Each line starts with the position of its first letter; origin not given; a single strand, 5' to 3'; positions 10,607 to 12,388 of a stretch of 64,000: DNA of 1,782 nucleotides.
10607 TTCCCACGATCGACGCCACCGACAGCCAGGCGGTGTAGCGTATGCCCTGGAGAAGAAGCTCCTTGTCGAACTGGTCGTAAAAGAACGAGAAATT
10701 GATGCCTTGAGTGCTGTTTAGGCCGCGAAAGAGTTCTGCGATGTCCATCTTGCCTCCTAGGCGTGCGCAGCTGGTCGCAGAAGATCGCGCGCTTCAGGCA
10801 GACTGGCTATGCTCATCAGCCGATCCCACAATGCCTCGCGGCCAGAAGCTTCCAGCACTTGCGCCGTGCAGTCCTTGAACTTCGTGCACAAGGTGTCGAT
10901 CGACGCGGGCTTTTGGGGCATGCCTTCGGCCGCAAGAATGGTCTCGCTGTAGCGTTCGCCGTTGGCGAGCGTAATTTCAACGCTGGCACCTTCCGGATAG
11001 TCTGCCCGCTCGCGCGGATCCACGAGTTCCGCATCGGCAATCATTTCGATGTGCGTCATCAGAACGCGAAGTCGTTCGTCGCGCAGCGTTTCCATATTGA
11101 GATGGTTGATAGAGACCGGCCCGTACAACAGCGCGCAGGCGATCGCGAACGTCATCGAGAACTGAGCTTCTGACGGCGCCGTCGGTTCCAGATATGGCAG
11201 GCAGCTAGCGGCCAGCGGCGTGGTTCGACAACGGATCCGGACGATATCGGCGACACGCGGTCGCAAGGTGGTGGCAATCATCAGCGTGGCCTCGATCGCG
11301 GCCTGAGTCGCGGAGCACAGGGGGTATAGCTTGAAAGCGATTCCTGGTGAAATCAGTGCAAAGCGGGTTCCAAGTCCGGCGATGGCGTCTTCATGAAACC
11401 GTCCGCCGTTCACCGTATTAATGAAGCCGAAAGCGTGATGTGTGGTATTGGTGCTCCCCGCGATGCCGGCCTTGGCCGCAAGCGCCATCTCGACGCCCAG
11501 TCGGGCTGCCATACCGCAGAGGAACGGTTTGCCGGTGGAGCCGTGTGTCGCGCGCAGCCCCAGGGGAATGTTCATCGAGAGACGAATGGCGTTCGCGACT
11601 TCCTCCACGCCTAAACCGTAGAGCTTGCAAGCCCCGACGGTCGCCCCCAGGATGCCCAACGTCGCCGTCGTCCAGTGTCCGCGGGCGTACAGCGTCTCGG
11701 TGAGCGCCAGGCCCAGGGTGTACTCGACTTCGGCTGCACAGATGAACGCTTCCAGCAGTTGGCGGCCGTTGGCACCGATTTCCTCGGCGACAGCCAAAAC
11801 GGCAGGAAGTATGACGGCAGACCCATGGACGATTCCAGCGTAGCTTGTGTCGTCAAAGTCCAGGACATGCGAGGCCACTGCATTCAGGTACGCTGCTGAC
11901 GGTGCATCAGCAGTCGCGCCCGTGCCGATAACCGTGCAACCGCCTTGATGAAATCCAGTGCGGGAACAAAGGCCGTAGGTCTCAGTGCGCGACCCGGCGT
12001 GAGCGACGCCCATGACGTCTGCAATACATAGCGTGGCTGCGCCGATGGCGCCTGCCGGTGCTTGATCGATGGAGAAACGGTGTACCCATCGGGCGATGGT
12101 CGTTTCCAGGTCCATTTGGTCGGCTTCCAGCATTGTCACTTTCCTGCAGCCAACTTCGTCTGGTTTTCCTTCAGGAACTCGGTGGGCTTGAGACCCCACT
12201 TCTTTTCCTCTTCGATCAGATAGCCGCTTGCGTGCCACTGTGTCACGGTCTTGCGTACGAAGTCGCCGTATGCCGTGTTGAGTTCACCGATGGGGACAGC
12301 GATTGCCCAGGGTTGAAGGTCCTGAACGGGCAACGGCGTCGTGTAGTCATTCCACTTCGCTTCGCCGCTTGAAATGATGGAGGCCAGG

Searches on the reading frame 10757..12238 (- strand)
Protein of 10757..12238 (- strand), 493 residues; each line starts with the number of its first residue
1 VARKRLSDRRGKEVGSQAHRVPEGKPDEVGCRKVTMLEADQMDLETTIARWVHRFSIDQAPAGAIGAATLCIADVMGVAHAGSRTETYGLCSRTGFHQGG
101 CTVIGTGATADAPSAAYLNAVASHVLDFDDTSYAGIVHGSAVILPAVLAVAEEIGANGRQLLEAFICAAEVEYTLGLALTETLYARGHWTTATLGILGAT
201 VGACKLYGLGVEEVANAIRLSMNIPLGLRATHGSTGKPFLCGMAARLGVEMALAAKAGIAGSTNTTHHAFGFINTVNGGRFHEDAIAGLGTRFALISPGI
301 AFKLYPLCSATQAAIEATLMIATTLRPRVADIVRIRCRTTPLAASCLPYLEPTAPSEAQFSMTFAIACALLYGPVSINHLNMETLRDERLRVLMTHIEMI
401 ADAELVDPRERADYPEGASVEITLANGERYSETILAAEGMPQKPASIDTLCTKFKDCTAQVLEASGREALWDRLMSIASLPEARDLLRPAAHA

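Call 18: search_protein_families(library=pfam, proteins=[window:10757-12238:-], max_evalue=0.001)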
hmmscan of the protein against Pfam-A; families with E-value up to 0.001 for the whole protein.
window:10757-12238:- (493 aa): 2 families
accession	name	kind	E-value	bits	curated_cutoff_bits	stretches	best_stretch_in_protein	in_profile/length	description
PF03972.19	MmgE_PrpD_N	-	3.2e-49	167.8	32.1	1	47-279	2-238/244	MmgE/PrpD N-terminal domain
PF19305.4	MmgE_PrpD_C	-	1.4e-27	97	32.1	1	305-468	1-162/173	MmgE/PrpD C-terminal domain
